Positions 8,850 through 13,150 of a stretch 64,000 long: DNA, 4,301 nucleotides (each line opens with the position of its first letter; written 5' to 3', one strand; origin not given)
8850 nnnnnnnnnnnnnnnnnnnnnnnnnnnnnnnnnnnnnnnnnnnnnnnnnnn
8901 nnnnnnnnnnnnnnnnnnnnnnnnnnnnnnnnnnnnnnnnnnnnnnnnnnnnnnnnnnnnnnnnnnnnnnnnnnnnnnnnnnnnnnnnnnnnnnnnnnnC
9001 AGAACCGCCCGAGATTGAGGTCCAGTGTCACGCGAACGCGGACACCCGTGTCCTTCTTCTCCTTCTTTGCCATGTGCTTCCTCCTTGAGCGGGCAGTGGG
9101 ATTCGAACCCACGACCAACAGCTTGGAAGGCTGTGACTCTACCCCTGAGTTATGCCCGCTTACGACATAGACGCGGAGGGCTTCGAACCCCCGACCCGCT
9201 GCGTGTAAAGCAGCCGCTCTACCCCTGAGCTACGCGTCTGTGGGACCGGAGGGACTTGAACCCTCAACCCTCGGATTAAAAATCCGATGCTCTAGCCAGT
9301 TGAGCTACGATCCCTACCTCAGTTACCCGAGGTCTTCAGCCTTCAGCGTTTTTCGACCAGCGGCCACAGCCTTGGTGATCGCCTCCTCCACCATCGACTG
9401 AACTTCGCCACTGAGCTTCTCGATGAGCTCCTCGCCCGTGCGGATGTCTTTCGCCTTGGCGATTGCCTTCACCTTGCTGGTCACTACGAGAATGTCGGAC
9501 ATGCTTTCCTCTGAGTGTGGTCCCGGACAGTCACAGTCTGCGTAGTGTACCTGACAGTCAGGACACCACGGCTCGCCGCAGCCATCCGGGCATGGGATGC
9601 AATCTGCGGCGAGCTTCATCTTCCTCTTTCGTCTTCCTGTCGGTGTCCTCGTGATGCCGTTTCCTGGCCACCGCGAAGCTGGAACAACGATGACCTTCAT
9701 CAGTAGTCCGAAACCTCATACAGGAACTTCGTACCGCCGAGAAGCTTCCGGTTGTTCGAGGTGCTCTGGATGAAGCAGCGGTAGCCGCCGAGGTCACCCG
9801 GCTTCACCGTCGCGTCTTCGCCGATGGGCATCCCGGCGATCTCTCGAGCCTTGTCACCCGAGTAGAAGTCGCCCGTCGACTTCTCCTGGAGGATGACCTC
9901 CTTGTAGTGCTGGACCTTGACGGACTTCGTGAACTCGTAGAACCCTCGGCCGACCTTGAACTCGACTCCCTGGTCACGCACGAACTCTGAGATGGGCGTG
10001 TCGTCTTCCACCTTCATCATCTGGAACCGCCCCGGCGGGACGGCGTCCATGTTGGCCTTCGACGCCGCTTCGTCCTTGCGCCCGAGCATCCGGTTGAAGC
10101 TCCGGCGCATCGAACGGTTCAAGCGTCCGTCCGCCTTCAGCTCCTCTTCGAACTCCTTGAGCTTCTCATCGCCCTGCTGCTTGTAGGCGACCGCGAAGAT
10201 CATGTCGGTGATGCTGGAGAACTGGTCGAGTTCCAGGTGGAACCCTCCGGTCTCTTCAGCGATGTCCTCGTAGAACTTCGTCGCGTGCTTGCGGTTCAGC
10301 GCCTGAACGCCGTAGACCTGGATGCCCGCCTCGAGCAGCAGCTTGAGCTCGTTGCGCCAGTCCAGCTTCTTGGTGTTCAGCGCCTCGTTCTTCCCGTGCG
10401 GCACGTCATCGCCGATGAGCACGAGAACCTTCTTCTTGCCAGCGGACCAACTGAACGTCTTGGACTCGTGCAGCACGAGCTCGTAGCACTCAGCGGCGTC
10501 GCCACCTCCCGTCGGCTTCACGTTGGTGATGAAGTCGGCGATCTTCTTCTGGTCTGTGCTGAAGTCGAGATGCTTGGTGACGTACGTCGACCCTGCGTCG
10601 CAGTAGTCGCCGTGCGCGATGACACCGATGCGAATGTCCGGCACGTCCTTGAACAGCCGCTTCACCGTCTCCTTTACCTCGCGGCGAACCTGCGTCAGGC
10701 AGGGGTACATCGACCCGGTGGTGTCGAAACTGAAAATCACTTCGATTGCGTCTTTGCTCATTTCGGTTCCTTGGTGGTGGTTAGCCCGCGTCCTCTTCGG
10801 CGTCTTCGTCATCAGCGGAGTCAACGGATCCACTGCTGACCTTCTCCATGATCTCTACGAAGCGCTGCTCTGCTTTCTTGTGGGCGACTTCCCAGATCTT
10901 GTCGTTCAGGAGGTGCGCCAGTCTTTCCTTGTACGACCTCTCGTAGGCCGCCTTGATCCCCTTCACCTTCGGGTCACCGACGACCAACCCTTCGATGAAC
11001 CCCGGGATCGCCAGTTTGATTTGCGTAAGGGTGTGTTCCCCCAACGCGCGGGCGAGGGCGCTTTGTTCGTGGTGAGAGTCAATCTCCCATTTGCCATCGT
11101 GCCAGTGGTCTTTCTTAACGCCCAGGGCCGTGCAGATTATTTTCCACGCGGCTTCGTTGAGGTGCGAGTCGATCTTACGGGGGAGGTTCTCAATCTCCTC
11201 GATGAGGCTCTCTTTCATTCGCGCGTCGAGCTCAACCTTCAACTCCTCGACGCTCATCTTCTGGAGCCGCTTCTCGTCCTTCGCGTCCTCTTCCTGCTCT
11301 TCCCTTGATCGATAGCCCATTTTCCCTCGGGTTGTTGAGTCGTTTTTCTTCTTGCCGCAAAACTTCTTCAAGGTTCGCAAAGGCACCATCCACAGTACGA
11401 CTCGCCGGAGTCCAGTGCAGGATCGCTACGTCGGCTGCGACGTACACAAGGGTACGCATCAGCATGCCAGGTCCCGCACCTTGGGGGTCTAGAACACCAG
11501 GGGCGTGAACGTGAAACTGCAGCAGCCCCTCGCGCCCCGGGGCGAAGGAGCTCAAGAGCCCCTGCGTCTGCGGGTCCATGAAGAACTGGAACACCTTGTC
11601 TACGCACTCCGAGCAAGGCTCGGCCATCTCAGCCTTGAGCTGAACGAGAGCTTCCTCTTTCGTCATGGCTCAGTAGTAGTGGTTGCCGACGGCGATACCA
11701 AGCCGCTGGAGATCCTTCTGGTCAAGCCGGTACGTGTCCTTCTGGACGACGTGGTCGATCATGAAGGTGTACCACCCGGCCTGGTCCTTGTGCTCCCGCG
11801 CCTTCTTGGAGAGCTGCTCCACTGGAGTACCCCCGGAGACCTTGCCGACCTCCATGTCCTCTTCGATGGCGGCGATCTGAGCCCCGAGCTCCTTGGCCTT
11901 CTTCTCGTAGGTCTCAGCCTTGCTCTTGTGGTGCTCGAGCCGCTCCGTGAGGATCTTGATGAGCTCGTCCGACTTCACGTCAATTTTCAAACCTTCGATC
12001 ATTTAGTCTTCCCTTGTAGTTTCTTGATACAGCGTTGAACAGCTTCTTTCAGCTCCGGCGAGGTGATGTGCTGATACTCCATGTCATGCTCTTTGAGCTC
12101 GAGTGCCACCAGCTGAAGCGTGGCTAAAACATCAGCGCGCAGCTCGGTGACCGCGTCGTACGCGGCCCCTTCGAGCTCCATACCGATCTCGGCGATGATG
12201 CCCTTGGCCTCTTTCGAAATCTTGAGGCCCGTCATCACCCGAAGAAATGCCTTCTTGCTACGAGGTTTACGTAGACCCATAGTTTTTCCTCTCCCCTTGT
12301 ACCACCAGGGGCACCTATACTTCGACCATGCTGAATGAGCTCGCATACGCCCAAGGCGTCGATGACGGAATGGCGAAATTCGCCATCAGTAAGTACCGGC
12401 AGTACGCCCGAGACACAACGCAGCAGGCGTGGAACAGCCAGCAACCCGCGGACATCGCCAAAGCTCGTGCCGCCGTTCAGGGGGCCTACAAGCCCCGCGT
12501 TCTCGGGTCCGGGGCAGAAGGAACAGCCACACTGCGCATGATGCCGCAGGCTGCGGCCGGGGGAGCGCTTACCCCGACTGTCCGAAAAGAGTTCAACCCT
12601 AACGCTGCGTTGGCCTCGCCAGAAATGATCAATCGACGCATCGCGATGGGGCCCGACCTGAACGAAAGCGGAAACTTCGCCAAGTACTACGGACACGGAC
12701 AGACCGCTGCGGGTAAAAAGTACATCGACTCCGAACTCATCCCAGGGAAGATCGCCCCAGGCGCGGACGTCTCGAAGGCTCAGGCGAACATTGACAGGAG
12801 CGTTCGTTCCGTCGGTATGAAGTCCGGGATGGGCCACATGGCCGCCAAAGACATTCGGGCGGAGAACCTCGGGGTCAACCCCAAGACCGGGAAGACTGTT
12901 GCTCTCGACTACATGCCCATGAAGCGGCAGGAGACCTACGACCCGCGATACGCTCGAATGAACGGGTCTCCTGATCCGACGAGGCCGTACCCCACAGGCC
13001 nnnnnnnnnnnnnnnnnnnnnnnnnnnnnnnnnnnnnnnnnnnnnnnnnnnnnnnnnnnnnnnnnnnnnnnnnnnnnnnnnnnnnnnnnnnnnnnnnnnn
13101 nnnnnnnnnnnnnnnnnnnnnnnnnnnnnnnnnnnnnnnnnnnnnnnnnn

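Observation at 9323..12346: Candidate chromatin-like gene cluster: histone-fold / vWA / acidic-tail / coiled-coil / histone-fold, all co-oriented and tightly coupled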

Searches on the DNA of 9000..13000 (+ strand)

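Call 6: search_dna_similar(query=window:9000-13000:+, collection=phages, mode=distant, max_rows=15)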
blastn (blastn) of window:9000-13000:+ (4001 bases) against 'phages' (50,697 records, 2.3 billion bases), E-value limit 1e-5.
Records with a match: 439; places in all: 451; records where one place covers at least 80% of the query: 0.
Best place of each record, by identity: 90-95% 5; 80-90% 290; 60-80% 144.
By first word of the organism name: Mycobacterium 195; Pseudomonas 87; Synechococcus 33; Caulobacter 25; Streptomyces 24; Stenotrophomonas 14; Rhizobium 10; Enterococcus 5; Aeromonas 5; Erwinia 5; and 17 more.
By host as written in the record: Mycobacterium smegmatis mc2 155 152; Pseudomonas aeruginosa 34; Pseudomonas aeruginosa PAO1 25; Mycobacterium smegmatis mc#155 23; - 16; Caulobacter vibrioides CB15 13; Stenotrophomonas maltophilia 12; Synechococcus 11; and 71 more.
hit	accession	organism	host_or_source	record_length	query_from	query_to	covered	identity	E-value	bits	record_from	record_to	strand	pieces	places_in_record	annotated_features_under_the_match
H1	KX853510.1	Virus Rctr197k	enrichment culture DAMO/AAA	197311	714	1735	26%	66.4%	3e-65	257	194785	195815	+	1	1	conserved hypothetical protein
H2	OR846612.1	Enterococcus phage Efs 1-1-1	Enterococcus faecalis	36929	99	267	4%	70.0%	5e-6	62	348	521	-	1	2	record has no annotation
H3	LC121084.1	Ralstonia phage RSP15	-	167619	88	309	3%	83.7%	6e-11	147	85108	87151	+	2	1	HNH endonuclease | hypothetical protein (x3) | tRNA-Ile | tRNA-Gly | tRNA-Thr | and 1 other names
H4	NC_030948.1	Ralstonia phage RSP15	-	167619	88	309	3%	83.7%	6e-11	147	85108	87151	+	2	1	HNH endonuclease | hypothetical protein (x3) | tRNA-Ile | tRNA-Gly | tRNA-Thr | and 1 other names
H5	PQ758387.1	Pseudomonas phage 37F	Pseudomonas aeruginosa 147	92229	88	235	4%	71.4%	3e-8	69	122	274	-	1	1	tRNA-Gly | tRNA-Pro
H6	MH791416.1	Pseudomonas phage PaSzW-1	Pseudomonas aeruginosa PAO1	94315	88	235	4%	71.4%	3e-8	69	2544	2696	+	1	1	none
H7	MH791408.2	Pseudomonas phage PaZq-1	Pseudomonas aeruginosa PAO1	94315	88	235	4%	71.4%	3e-8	69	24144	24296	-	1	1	none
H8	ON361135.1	Pseudomonas phage vB_Pae_Kat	Pseudomonas aeruginosa PAO1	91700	88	235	4%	71.4%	3e-8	69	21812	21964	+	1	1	tRNA-Gly | tRNA-Pro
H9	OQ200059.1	Pseudomonas phage vB_PaeM_B55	Pseudomonas aeruginosa B55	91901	88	235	4%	71.4%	3e-8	69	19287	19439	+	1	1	tRNA-Gly | tRNA-Pro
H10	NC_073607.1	Pseudomonas phage PaZq-1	Pseudomonas aeruginosa PAO1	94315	88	235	4%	71.4%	3e-8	69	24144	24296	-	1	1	none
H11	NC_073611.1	Pseudomonas phage vB_Pae_Kat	Pseudomonas aeruginosa PAO1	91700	88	235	4%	71.4%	3e-8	69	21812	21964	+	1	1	tRNA-Gly | tRNA-Pro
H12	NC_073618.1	Pseudomonas phage vB_PaeM_B55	Pseudomonas aeruginosa B55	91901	88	235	4%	71.4%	3e-8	69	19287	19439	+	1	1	tRNA-Gly | tRNA-Pro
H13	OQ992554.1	Pseudomonas phage Kat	Pseudomonas aeruginosa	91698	88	235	4%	71.4%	3e-8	69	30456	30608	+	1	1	tRNA-Gly | tRNA-Pro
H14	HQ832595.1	Pseudomonas phage PaP1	Pseudomonas aeruginosa PA1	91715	88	235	4%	71.2%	9e-9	70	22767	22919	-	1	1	tRNA-Gly | tRNA-Pro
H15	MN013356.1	Pseudomonas phage vB_PaM_EPA1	Pseudomonas aeruginosa PAO1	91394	88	235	4%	71.2%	9e-9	70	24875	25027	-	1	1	tRNA-Gly | tRNA-Pro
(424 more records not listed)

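Call 8: get_annotated_region(hit=H1, flank=6000)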
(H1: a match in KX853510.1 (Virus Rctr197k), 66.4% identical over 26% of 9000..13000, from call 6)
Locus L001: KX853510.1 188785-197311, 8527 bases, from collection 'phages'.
description: Virus Rctr197k, partial genome.
organism: Virus Rctr197k (NCBI taxid 1924548)
taxonomy: Viruses; Duplodnaviria; Heunggongvirae; Uroviricota; Caudoviricetes
host: -; source: enrichment culture DAMO/AAA; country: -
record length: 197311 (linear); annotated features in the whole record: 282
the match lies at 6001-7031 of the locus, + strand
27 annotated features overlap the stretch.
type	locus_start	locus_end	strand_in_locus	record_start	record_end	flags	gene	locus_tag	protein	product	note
tRNA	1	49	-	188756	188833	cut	-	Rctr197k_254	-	tRNA-Trp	tRNA-Trp(cca)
tRNA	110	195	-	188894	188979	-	-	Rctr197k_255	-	tRNA-Ser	tRNA-Ser(gct)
tRNA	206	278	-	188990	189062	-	-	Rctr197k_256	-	tRNA-Thr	tRNA-Thr(cgt)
tRNA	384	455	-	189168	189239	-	-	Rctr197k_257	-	tRNA-Thr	tRNA-Thr(ggt)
tRNA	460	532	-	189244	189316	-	-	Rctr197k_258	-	tRNA-Asn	tRNA-Asn(gtt)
tRNA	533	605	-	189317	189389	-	-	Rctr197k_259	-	tRNA-Thr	tRNA-Thr(tgt)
tRNA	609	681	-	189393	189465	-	-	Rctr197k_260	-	tRNA-Gln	tRNA-Gln(ctg)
tRNA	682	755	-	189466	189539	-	-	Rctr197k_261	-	tRNA-Gln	tRNA-Gln(ttg)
tRNA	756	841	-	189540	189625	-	-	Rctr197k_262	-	tRNA-Ser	tRNA-Ser(gga)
tRNA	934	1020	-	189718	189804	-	-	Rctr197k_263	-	tRNA-Ser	tRNA-Ser(cga)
tRNA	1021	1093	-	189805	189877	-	-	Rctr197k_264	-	tRNA-Lys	tRNA-Lys(ttt)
tRNA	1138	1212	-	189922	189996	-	-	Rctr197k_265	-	tRNA-Ile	tRNA-Ile(gat)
tRNA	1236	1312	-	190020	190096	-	-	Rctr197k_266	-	tRNA-Lys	tRNA-Lys(ctt)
CDS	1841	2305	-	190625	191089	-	-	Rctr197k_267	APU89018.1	hypothetical protein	-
CDS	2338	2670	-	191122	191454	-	-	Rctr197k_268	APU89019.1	hypothetical protein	-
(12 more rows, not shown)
